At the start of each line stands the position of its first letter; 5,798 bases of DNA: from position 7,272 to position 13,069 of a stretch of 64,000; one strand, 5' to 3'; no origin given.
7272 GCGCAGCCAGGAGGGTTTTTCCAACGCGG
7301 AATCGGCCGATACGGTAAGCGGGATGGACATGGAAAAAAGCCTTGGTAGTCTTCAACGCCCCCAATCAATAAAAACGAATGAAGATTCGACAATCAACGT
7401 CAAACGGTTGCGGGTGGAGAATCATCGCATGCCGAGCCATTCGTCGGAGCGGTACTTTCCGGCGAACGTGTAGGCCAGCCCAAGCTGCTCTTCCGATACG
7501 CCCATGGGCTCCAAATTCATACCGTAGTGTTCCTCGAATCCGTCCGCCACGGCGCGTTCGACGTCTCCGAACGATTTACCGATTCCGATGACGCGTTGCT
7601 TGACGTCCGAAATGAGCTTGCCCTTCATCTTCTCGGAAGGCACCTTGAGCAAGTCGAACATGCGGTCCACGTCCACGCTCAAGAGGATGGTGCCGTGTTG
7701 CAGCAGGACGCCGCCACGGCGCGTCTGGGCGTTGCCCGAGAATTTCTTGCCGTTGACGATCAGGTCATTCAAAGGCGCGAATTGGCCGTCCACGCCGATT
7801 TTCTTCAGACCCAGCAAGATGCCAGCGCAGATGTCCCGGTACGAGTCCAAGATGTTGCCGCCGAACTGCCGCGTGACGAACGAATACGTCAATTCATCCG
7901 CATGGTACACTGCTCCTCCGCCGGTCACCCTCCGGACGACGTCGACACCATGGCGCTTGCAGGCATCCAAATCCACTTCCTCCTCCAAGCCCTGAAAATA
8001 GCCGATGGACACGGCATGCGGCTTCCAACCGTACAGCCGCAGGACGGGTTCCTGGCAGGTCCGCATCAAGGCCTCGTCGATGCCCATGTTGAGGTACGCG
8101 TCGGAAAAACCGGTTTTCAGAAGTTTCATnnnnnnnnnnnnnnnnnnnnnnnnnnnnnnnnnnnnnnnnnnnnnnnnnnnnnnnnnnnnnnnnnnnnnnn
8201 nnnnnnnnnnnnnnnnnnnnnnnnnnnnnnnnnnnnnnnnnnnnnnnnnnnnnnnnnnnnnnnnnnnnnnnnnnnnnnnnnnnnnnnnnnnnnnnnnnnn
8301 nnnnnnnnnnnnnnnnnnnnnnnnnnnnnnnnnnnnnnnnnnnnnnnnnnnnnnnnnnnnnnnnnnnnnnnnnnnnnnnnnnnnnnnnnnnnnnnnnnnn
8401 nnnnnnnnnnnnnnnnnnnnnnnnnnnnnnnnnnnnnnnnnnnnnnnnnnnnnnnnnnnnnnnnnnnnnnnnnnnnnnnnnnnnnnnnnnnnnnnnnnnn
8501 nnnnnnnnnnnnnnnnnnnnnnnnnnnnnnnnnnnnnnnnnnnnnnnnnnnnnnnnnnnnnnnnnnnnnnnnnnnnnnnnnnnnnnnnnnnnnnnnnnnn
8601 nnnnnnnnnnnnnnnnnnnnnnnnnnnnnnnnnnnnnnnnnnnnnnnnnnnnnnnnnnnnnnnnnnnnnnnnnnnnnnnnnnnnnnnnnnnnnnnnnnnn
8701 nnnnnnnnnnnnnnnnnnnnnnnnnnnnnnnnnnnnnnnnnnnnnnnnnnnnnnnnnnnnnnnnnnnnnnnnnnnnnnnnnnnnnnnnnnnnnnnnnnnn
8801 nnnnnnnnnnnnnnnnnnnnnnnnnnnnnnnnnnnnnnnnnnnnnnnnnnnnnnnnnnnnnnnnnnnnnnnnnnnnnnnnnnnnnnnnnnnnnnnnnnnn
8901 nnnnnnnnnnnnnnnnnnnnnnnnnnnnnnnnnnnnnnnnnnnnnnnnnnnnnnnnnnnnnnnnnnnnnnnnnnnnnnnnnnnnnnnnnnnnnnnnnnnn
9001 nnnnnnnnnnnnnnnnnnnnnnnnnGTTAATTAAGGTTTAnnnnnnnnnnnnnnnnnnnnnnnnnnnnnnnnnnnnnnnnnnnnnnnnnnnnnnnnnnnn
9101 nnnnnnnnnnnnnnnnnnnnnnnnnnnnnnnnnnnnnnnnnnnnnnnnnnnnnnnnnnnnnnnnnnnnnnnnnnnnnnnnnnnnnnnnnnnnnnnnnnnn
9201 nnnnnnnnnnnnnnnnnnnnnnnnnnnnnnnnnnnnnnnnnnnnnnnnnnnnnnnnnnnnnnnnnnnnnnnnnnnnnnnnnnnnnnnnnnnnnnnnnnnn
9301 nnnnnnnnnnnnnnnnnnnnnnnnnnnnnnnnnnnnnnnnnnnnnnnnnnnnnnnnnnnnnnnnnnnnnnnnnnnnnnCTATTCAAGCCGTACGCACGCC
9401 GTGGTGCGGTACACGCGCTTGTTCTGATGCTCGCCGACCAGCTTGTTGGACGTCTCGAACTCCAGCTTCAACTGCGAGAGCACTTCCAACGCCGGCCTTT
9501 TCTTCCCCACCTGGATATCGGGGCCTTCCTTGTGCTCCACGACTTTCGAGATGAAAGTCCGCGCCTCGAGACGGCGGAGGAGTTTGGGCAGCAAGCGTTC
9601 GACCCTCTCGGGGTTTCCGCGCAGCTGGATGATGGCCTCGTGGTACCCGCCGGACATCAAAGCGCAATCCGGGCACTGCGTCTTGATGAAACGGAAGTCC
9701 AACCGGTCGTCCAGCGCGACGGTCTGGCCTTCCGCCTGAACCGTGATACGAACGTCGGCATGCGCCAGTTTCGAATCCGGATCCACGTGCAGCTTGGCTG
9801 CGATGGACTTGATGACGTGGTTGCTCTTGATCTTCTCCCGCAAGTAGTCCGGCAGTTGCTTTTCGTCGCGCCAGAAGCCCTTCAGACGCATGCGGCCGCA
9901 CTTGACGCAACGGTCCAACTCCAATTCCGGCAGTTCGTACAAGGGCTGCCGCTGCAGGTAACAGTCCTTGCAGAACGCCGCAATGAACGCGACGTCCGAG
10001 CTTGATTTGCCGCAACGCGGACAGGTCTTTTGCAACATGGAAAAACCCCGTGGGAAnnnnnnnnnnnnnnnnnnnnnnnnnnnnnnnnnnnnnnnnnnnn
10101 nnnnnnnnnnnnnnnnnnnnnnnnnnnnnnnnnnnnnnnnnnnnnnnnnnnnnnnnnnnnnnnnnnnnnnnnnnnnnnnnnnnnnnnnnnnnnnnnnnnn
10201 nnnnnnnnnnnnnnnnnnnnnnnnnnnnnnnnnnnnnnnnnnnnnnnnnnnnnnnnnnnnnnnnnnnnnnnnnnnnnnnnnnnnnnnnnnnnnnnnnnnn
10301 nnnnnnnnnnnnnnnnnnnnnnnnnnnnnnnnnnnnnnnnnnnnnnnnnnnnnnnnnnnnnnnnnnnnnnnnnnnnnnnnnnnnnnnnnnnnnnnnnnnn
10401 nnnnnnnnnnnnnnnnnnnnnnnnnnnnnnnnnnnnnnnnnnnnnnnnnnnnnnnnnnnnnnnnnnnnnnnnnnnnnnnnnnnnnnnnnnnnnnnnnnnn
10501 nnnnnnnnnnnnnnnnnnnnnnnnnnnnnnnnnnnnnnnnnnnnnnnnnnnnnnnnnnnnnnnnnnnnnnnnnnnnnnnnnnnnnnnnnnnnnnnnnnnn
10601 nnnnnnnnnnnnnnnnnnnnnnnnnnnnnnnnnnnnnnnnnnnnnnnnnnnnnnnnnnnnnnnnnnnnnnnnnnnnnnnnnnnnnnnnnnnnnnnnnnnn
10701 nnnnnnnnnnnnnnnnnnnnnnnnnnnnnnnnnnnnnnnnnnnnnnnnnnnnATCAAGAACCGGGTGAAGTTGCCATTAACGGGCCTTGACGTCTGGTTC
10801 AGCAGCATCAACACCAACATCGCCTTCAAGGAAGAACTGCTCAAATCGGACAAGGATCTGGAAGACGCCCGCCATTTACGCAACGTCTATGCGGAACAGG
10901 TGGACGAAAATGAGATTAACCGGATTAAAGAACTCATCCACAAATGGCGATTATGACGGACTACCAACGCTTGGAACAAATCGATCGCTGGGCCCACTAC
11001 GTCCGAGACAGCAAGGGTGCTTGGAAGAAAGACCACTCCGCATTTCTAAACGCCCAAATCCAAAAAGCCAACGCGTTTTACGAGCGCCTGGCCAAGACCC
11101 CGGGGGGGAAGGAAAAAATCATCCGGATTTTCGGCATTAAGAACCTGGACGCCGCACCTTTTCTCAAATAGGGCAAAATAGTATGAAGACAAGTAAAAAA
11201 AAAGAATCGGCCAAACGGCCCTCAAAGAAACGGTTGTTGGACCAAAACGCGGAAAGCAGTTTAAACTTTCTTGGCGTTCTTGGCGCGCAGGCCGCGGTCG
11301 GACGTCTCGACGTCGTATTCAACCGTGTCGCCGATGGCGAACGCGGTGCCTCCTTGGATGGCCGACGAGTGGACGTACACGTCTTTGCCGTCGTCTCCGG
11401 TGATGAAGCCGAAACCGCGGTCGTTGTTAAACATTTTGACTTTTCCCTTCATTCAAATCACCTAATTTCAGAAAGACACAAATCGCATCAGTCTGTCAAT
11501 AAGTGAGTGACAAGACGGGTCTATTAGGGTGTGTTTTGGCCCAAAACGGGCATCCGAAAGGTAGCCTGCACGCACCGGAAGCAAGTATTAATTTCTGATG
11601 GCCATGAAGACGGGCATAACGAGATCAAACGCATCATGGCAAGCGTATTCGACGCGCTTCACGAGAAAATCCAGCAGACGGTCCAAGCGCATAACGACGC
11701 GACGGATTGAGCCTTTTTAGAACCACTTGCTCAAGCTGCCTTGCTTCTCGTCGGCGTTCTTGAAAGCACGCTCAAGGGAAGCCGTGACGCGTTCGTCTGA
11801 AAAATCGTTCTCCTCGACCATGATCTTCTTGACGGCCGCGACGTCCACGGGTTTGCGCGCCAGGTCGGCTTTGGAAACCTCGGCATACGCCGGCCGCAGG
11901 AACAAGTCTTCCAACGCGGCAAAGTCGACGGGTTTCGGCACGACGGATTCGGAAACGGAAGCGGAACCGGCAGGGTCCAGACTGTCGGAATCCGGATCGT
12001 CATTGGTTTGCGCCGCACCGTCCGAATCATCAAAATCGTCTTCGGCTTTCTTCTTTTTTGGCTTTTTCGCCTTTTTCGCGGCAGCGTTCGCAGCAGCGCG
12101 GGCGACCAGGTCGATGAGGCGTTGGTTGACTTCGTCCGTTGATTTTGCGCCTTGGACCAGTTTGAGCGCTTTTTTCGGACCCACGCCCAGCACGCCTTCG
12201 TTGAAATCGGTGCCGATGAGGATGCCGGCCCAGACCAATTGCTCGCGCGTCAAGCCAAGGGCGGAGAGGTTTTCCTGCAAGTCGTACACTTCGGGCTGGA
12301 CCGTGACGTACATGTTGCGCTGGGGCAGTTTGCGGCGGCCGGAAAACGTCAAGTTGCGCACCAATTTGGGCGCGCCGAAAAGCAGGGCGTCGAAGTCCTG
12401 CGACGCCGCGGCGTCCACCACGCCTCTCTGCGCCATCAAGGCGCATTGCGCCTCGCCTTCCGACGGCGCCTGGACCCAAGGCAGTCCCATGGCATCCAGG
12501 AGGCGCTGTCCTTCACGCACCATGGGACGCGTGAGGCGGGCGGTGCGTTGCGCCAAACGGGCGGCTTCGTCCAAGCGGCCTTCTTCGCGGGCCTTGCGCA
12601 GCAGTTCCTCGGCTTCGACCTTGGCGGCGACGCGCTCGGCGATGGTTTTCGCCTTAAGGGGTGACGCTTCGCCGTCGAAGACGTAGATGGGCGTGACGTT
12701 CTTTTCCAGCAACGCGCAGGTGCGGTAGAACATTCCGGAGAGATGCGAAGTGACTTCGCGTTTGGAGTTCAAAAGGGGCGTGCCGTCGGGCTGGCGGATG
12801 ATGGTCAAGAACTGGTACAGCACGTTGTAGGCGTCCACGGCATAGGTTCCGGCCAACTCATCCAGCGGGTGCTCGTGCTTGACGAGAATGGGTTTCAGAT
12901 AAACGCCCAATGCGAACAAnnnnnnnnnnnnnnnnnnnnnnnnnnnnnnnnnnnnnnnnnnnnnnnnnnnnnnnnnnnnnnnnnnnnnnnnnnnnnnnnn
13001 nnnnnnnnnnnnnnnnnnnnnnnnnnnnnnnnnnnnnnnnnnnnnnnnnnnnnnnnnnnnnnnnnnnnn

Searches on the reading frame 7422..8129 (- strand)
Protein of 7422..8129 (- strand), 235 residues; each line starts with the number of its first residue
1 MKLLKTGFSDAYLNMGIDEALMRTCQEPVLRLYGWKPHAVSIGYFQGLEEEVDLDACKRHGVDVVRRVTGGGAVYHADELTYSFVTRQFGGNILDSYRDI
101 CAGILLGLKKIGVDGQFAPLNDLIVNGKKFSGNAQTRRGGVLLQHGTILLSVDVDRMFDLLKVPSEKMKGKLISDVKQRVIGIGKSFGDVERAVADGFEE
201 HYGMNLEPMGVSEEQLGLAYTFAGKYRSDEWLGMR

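Call 81: search_protein_families(library=pfam, proteins=[window:7422-8129:-], max_evalue=0.00001)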
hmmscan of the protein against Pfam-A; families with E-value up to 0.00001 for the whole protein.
window:7422-8129:- (235 aa): 2 families
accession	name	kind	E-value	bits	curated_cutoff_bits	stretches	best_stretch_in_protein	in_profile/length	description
PF21948.1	LplA-B_cat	-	4e-46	157.9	27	1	10-185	1-180/200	Lipoyl protein ligase A/B catalytic domain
PF03099.24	BPL_LplA_LipB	-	4.5e-13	49.7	21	1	48-153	12-133/133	Biotin/lipoate A/B protein ligase family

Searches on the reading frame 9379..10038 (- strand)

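Call 81: search_protein_families(library=pfam, proteins=[window:9379-10038:-], max_evalue=0.00001)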
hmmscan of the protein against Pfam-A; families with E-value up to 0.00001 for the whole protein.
window:9379-10038:- (219 aa): 1 family
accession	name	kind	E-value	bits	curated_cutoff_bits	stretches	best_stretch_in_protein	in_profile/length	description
PF04981.18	NMD3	-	1.6e-35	123.2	24.9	1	6-218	1-243/243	NMD3 family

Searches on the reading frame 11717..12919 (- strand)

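Call 81: search_protein_families(library=pfam, proteins=[window:11717-12919:-], max_evalue=0.00001)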
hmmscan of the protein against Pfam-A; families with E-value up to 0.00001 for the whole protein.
window:11717-12919:- (400 aa): 2 families
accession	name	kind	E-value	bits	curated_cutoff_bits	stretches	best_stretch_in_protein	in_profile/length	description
PF00867.23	XPG_I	-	1e-27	96.8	24.9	1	145-238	1-89/89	XPG I-region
PF00752.23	XPG_N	-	2e-17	63.9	22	1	25-102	28-100/101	XPG N-terminal domain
